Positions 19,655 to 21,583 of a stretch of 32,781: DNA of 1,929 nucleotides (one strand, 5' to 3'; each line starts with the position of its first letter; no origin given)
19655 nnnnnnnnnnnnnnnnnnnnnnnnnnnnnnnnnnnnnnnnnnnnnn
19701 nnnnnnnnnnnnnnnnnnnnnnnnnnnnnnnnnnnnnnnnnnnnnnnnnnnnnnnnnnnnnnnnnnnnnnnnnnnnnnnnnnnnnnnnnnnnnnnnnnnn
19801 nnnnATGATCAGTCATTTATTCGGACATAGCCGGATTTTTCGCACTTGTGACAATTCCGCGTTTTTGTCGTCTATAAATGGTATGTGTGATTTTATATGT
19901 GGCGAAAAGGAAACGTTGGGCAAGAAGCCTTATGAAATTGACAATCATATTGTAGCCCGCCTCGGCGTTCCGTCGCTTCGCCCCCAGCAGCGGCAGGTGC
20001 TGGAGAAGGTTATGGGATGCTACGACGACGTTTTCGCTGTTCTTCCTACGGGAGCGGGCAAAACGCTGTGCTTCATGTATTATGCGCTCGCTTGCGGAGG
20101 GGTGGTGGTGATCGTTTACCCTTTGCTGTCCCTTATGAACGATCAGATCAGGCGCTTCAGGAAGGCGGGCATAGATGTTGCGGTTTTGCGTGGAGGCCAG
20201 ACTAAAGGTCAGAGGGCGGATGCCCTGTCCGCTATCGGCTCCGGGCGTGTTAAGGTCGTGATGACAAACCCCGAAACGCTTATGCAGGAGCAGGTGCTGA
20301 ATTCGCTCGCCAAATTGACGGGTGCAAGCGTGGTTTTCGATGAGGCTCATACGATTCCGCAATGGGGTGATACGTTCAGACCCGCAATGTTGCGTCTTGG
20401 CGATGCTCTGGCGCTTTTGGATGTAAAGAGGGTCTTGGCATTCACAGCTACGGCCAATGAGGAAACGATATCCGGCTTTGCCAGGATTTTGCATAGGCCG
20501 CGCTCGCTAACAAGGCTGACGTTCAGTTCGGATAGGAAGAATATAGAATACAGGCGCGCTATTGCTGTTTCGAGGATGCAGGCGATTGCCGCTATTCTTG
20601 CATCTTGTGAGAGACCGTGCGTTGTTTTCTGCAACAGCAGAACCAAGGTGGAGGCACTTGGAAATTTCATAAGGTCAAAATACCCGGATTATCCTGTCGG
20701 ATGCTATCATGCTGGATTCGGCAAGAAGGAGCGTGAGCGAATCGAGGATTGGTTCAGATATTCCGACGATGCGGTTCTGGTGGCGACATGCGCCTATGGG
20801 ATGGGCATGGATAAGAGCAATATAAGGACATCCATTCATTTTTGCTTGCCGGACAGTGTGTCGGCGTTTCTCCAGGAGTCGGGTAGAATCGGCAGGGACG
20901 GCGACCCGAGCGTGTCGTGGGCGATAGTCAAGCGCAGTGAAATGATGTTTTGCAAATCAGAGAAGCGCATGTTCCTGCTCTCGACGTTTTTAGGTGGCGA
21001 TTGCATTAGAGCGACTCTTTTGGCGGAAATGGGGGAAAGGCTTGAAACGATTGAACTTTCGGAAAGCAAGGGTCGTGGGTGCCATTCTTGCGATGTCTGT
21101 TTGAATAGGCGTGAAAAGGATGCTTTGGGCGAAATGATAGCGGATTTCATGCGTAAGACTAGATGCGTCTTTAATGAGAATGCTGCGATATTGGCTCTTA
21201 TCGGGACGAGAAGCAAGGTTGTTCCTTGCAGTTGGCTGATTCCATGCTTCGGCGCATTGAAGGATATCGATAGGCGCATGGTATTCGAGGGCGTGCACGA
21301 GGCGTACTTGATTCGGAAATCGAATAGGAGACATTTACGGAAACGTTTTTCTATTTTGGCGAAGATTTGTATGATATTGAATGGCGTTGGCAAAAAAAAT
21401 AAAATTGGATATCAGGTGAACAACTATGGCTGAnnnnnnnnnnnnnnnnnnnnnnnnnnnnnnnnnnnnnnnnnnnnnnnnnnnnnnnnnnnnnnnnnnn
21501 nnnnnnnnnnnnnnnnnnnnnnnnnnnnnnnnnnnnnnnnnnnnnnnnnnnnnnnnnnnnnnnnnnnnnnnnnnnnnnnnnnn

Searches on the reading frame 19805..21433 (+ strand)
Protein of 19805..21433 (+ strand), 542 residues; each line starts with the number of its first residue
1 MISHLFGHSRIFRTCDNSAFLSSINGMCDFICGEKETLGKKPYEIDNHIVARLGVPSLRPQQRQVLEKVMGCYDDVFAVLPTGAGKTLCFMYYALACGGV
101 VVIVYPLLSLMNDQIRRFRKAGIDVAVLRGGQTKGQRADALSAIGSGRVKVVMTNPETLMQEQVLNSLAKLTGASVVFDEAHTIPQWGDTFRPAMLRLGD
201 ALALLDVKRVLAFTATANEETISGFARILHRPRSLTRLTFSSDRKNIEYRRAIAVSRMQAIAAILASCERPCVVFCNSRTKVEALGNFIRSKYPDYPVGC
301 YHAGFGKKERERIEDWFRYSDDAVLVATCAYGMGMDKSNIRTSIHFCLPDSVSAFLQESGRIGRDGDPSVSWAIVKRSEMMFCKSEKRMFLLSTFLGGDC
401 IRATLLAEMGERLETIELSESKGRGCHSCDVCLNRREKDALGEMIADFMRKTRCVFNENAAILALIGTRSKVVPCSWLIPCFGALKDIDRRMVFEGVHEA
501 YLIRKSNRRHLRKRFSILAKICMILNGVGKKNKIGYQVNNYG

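Call 4: search_protein_families(library=pfam, proteins=[window:19805-21433:+])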
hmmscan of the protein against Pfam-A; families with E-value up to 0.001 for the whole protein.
window:19805-21433:+ (542 aa): 3 families
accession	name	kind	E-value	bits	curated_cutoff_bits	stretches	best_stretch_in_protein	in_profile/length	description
PF00270.35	DEAD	-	4.1e-23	82.4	26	1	59-220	1-162/167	DEAD/DEAH box helicase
PF00271.37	Helicase_C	-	9.4e-21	74.6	23.5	1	263-366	8-110/110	Helicase conserved C-terminal domain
PF04851.21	ResIII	-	5.1e-10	39.9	22.5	1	57-218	3-163/164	Type III restriction enzyme, res subunit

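Call 5: search_protein_families(library=ncbifam, proteins=[window:19805-21433:+])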
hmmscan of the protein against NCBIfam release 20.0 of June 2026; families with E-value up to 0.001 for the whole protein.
window:19805-21433:+ (542 aa): 28 families (the best 25 are shown)
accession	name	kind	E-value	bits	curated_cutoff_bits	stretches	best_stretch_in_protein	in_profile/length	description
TIGR01389.1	recQ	equivalog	3.4e-79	266.8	640.2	1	53-437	9-397/591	DNA helicase RecQ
TIGR00614.1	recQ_fam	subfamily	1.4e-68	231.8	219.8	1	53-452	7-422/470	RecQ family ATP-dependent DNA helicase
NF008279.0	PRK11057.1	equivalog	8.4e-68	229.3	1015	1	53-435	21-406/608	ATP-dependent DNA helicase RecQ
NF041063.1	DpdF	equivalog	4.8e-54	184.2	550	1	41-384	123-491/813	protein DpdF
NF008744.0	PRK11776.1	equivalog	3.9e-15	55.4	524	1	50-381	19-352/460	ATP-dependent RNA helicase DbpA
NF008394.0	PRK11192.1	equivalog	5.1e-14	51.9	507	1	207-381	180-357/441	ATP-dependent RNA helicase SrmB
TIGR04121.1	DEXH_lig_assoc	equivalog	3.4e-12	44.9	850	1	60-364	16-345/804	ligase-associated DNA damage response DEXH box helicase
NF053631.1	RNA_helic_CshA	equivalog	2.9e-10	39.6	646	1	52-384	16-350/434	degradosome RNA helicase CshA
TIGR03817.1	DECH_helic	hypoth_equivalog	3.4e-09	35.5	874.1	1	241-372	244-380/742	helicase/secretion neighborhood putative DEAH-box helicase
NF010338.0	PRK13767.1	equivalog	1.1e-08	33.8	849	1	269-365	285-385/877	ATP-dependent helicase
TIGR01587.1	cas3_core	equivalog_domain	6.7e-08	32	102.45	1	162-338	114-295/358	CRISPR-associated helicase Cas3'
NF002340.1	PRK01297.1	equivalog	7.5e-08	31.6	564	1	272-375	252-353/372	ATP-dependent RNA helicase RhlB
NF002654.0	PRK02362.1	equivalog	1.1e-06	27.3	887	1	49-134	15-106/739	ATP-dependent DNA helicase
TIGR00643.1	recG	equivalog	3.2e-06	26.1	659.4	1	113-389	302-574/629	ATP-dependent DNA helicase RecG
NF003419.0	PRK04837.1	equivalog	3.8e-06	25.9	588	1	271-372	258-357/424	ATP-dependent RNA helicase RhlB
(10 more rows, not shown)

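Call 20: search_protein_families(library=padloc, proteins=[window:19805-21433:+], max_evalue=0.01)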
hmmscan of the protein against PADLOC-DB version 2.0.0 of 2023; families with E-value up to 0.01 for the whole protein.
window:19805-21433:+ (542 aa): 47 families (the best 25 are shown)
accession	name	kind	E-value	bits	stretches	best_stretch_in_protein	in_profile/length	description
PDLC02864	DpdF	-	2.6e-81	272.2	1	44-437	9-406/610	DpdF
PDLC02861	DpdF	-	2.1e-74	248.9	1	53-438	24-412/611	DpdF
PDLC02870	DpdF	-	1.8e-69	232.6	1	53-382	9-337/534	DpdF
PDLC03928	PsyrT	-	5e-53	178.4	1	56-370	20-340/689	-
PDLC02865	DpdF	-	5.7e-52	174.6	1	42-371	744-1076/1499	DpdF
PDLC02855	DpdF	-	3.4e-39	132.8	1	75-392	157-496/825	DpdF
PDLC02872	DpdF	-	1.9e-35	120.6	1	62-379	162-509/859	DpdF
PDLC02859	DpdF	-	8.2e-35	118.2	1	74-376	116-426/545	DpdF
PDLC01089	C3a193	-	2.6e-31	106.9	1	72-371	266-588/983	poss. alt. Cas3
PDLC02857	DpdF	-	4.4e-31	105.7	1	60-374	181-537/911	DpdF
PDLC02867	DpdF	-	1.1e-27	94.7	1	77-384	158-487/855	DpdF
PDLC02858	DpdF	-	1.2e-26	91.4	1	58-370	152-469/504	DpdF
PDLC02868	DpdF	-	3.9e-26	89.1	2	52-223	332-511/1078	DpdF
PDLC02503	BrxHI|BrxHII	-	1e-24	84.9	1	45-367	12-344/698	BrxHI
PDLC02862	DpdF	-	5.3e-21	72.2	1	76-370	138-458/811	DpdF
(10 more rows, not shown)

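Call 21: find_homologous_proteins(query=window:19805-21433:+, max_evalue=1e-20)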
Query window:19805-21433:+ (542 aa): 663 proteins with E <= 1e-20 among 8000 candidates; the best 120 are listed.
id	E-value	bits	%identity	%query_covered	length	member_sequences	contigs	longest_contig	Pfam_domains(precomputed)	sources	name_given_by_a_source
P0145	0.0e+0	1181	100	95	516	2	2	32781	PF00270.36,PF00271.38,PF04851.22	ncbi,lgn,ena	-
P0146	5.6e-275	931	84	90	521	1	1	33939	PF00270.36,PF00271.38,PF04851.22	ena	-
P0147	4.6e-183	627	59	87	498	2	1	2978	PF00270.36,PF00271.38,PF04851.22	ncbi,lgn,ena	-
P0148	3.7e-96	341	40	86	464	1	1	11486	PF00270.36,PF00271.38,PF04851.22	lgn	-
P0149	5.5e-88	314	40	83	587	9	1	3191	PF00270.36,PF00271.38,PF04851.22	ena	-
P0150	8.4e-86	307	39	82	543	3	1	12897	PF00270.36,PF00271.38,PF04851.22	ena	-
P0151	2.9e-85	305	38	83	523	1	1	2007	PF00270.36,PF00271.38,PF04851.22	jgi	-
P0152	1.1e-84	303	38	82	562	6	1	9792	PF00270.36,PF00271.38,PF04851.22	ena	-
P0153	1.5e-84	302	41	70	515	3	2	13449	PF00270.36,PF00271.38,PF04851.22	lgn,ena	-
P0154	2.4e-84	302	38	84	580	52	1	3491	PF00270.36,PF00271.38,PF04851.22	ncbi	-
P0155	2.6e-84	302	38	83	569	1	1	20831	PF00270.36,PF00271.38,PF04851.22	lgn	-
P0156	7.4e-84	300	40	74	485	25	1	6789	PF00270.36,PF00271.38,PF04851.22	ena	-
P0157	1.3e-83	299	37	83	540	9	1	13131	PF00270.36,PF16124.11,PF00271.38,PF04851.22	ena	-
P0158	7.9e-83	297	38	83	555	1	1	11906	PF00270.36,PF00271.38,PF04851.22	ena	-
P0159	8.2e-83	297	41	72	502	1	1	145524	PF00270.36,PF00271.38,PF04851.22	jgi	jgi:ATP-dependent DNA helicase RecQ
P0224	2.1e-76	276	38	72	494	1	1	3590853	PF00270.36,PF00271.38,PF04851.22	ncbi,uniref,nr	ncbi:ATP-dependent DNA helicase, RecQ family [Sphaerochaeta pleomorpha str. Grapes]|uniref:DNA 3'-5'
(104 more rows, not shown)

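Call 23: find_encoding_contigs(protein=P0148, flank=6000, max_places=3)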
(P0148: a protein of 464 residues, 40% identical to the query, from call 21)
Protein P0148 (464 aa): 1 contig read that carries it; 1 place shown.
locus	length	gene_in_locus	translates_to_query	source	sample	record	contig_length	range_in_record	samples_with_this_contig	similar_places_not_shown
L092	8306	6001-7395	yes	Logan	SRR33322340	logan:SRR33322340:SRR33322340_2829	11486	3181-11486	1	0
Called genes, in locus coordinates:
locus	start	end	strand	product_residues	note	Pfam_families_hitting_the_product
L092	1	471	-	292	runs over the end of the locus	-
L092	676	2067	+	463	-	PF03772:Competence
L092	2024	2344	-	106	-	PF05437:AzlD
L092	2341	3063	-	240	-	PF03591:AzlC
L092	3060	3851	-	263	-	PF02463:SMC_N (weak), PF00005:ABC_tran, PF13304:AAA_21 (faint)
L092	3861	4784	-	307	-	PF02653:BPD_transp_2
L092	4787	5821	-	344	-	PF04392:ABC_sub_bind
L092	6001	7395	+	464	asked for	PF04851:ResIII, PF00270:DEAD, PF00271:Helicase_C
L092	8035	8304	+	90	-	?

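Call 24: find_encoding_contigs(protein=P0147, flank=6000, max_places=3)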
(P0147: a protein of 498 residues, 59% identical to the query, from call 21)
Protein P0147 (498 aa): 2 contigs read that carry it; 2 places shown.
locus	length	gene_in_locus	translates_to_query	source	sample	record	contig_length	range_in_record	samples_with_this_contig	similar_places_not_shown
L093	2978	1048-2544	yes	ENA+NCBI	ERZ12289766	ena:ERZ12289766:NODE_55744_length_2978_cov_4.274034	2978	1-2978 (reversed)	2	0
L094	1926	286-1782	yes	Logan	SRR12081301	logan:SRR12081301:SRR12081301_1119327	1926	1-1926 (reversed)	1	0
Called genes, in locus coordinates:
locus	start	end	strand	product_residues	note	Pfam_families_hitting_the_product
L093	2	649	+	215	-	?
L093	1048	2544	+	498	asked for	PF00270:DEAD, PF04851:ResIII, PF00271:Helicase_C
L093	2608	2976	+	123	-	?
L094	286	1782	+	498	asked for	PF00270:DEAD, PF04851:ResIII, PF00271:Helicase_C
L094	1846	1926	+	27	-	?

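Call 27: search_solved_structures(query=window:19805-21433:+, max_evalue=1e-10, show_alignments=1)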
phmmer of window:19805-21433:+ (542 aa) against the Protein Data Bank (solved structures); distinct sequences matched with E-value up to 1e-10: 38.
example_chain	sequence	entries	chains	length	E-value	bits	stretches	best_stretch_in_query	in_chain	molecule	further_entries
1oyw_A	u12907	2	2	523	1.9e-57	198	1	53-435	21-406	ATP-dependent DNA helicase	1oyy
4tmu_A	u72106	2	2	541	3.9e-55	190.4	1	52-439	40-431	RecQ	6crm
4q47_A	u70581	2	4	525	4.6e-50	173.7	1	53-492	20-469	DNA helicase RecQ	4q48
9rti_A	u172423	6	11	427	1.9e-39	138.7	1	53-369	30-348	Bifunctional 3'-5' exonuclease/ATP-dependent helicase WRN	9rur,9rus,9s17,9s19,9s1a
10aj_A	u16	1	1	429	1.9e-39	138.7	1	53-369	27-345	Bifunctional 3'-5' exonuclease/ATP-dependent helicase WRN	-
8yle_A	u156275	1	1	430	1.9e-39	138.7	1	53-369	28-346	Bifunctional 3'-5' exonuclease/ATP-dependent helicase WRN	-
10ak_A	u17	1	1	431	1.9e-39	138.6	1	53-369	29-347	Bifunctional 3'-5' exonuclease/ATP-dependent helicase WRN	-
9s18_A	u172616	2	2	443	1.9e-39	138.6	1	53-369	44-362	Bifunctional 3'-5' exonuclease/ATP-dependent helicase WRN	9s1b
7gqs_A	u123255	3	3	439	2e-39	138.6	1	53-369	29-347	Bifunctional 3'-5' exonuclease/ATP-dependent helicase WRN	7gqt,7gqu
9mjs_A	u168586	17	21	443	2.1e-39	138.5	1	53-369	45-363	Bifunctional 3'-5' exonuclease/ATP-dependent helicase WRN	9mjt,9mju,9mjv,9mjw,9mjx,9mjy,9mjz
10ap_A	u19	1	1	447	2.1e-39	138.5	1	53-369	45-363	Bifunctional 3'-5' exonuclease/ATP-dependent helicase WRN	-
9og3_A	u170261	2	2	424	2.2e-39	138.4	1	53-369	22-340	Bifunctional 3'-5' exonuclease/ATP-dependent helicase WRN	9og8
6yhr_A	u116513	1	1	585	4.6e-39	137.4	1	53-369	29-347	Werner syndrome ATP-dependent helicase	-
8pfp_A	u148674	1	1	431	7.9e-39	136.6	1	53-369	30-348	Bifunctional 3'-5' exonuclease/ATP-dependent helicase WRN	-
5lst_A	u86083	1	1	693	1.3e-38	135.8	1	35-369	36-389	ATP-dependent DNA helicase Q4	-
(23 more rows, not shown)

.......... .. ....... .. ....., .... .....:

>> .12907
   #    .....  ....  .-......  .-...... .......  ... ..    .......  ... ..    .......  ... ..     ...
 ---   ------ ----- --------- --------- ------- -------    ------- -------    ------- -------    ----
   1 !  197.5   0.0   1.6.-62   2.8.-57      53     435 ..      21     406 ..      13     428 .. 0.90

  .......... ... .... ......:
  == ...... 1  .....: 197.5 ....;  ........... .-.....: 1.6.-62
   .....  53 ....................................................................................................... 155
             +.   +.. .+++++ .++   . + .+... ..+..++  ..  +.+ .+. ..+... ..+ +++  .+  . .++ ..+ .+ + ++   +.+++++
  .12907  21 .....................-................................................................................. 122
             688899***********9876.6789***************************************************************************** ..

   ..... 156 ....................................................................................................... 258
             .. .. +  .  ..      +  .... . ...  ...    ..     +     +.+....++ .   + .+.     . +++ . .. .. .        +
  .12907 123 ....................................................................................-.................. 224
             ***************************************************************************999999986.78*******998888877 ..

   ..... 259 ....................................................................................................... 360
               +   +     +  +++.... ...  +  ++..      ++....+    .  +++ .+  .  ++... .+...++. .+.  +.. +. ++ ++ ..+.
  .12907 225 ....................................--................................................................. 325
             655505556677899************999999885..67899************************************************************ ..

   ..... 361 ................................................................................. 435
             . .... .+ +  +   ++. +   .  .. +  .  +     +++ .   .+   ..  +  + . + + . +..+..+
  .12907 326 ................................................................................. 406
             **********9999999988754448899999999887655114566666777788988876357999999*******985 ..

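Call 68: find_encoding_contigs(protein=P0155, flank=5000, max_places=2)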
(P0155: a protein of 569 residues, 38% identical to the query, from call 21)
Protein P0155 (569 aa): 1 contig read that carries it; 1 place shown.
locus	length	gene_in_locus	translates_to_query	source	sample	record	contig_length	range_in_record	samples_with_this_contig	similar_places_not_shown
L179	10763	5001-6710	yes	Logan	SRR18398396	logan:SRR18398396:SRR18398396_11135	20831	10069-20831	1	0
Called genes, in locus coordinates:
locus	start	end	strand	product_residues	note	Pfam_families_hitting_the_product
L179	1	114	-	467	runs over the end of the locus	PF00266:Aminotran_5 (weak), PF21478:GcvP2_C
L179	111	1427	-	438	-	PF02347:GDC-P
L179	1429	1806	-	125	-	PF01597:GCV_H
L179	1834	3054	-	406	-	PF01571:GCV_T, PF08669:GCV_T_C (faint)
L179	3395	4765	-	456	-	PF09992:NAGPA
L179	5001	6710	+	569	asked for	PF00270:DEAD, PF04851:ResIII, PF00271:Helicase_C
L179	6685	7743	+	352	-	PF00288:GHMP_kinases_N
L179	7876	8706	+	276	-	-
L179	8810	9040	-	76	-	PF00830:Ribosomal_L28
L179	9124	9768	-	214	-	PF00730:HhH-GPD, PF00633:HHH (weak)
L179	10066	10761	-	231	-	?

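Call 69: find_encoding_contigs(protein=P0224, flank=5000, max_places=2)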
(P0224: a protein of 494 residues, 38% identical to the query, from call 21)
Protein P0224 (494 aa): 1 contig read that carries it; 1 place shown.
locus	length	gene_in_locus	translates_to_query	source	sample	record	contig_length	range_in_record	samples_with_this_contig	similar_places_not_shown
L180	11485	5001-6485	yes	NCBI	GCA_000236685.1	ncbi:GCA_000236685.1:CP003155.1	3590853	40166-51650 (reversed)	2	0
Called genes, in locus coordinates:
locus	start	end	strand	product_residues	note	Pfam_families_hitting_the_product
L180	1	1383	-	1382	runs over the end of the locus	PF18657:YDG, PF18676:MBG_2, PF18657:YDG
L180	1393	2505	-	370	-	-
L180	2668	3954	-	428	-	PF14501:HATPase_c_5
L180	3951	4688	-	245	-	PF00072:Response_reg, PF04397:LytTR (weak)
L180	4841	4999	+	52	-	-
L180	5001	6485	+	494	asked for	PF00270:DEAD, PF04851:ResIII, PF00271:Helicase_C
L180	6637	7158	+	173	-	PF11188:DUF2975 (weak)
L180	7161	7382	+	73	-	PF01381:HTH_3 (weak), PF13443:HTH_26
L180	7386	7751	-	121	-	PF00903:Glyoxalase, PF12681:Glyoxalase_2 (weak)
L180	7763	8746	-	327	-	PF00356:LacI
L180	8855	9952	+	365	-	PF01087:GalP_UDP_transf, PF02744:GalP_UDP_tr_C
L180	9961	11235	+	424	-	PF10509:GalKase_gal_bdg, PF00288:GHMP_kinases_N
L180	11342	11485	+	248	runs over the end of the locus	PF13938:DUF4213, PF04016:DUF364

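Call 78: find_related_loci(query=window:19883-21433:+, collection=viral_contigs, flank=8000)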
Query window:19883-21433:+ (516 aa) in viral_contigs; peptide patterns used: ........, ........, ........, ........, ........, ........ (x = any residue, [..] = any of these).
4 stretches matched a pattern, but none encodes a relative of the query by tblastn (E <= 1e-3).
